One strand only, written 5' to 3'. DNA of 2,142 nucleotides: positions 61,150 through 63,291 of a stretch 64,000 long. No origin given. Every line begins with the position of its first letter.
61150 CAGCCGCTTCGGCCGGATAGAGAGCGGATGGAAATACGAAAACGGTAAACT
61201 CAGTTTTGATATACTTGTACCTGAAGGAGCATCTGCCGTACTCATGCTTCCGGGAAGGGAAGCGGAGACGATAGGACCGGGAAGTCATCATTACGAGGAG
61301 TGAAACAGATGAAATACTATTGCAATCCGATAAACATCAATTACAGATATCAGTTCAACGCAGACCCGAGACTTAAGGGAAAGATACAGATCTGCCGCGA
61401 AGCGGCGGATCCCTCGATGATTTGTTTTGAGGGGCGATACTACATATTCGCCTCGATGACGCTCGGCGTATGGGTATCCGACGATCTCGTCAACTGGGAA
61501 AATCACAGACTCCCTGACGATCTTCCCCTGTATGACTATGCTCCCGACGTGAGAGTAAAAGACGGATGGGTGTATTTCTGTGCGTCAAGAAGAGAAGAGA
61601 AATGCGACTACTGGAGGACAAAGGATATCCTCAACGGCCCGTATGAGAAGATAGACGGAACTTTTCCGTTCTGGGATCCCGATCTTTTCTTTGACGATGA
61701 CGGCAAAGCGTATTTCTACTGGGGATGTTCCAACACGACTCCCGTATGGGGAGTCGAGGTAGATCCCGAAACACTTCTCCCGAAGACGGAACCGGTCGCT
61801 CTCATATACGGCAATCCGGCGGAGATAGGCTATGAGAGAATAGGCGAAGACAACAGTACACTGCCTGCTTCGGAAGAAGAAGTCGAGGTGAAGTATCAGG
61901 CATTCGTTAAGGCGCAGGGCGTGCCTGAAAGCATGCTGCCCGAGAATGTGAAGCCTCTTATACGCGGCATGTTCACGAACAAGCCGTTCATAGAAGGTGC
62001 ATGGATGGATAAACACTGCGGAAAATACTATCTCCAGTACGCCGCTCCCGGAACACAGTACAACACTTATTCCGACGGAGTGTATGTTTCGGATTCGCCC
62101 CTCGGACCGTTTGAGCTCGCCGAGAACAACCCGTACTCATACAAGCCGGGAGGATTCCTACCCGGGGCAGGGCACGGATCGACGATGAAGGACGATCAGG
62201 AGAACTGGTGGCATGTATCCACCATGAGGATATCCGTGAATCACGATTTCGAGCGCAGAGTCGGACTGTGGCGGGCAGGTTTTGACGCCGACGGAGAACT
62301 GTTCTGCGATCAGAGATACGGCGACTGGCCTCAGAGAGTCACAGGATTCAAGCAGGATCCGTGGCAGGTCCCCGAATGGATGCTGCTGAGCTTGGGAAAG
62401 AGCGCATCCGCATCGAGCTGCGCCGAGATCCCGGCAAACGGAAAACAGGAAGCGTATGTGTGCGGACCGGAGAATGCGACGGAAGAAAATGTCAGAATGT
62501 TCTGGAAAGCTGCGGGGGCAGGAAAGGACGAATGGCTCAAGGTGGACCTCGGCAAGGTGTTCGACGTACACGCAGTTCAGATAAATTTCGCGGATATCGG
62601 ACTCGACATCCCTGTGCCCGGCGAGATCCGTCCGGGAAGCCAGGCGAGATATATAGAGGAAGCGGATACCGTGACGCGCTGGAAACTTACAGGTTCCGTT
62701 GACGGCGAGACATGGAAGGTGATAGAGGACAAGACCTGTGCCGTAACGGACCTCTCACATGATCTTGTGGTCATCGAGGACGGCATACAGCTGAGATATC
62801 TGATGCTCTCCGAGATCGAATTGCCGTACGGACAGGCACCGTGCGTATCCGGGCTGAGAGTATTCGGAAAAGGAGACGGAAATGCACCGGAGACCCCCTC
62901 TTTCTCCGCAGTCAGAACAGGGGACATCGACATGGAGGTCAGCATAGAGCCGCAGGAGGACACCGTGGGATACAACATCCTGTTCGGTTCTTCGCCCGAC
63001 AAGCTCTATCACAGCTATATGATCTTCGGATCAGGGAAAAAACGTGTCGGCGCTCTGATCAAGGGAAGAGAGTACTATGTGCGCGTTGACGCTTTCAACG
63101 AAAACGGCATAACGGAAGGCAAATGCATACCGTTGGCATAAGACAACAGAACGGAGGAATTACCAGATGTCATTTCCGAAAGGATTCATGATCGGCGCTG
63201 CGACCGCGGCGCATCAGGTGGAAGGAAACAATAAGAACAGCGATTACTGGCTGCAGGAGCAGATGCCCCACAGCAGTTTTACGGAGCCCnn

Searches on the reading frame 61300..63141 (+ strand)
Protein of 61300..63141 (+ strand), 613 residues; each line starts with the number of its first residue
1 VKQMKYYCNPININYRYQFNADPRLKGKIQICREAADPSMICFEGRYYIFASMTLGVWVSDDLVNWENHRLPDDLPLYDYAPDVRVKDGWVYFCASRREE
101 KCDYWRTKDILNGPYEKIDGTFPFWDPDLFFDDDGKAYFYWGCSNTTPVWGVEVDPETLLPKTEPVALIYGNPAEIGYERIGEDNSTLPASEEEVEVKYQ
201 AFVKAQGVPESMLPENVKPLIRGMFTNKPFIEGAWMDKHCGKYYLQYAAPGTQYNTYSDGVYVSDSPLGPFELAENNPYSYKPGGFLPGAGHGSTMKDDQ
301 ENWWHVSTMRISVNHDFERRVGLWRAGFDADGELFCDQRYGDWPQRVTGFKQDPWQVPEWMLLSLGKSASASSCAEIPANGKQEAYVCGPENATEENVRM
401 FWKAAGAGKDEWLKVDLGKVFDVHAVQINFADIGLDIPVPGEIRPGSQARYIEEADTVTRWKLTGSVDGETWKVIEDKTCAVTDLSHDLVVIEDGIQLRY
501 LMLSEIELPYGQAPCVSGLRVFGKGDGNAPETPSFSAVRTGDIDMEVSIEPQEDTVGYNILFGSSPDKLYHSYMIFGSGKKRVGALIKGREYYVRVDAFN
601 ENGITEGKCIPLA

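Call 47: search_protein_families(library=pfam, proteins=[window:61300-63141:+], max_evalue=0.00001)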
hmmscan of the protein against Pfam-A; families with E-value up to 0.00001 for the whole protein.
window:61300-63141:+ (613 aa): 2 families
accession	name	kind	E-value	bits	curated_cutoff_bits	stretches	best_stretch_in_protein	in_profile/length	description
PF04616.20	Glyco_hydro_43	-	1.2e-26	94.1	32.2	2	225-332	176-286/288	Glycosyl hydrolases family 43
PF00754.31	F5_F8_type_C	-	5e-09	36.8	28.2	0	369-431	2-55/127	F5/8 type C domain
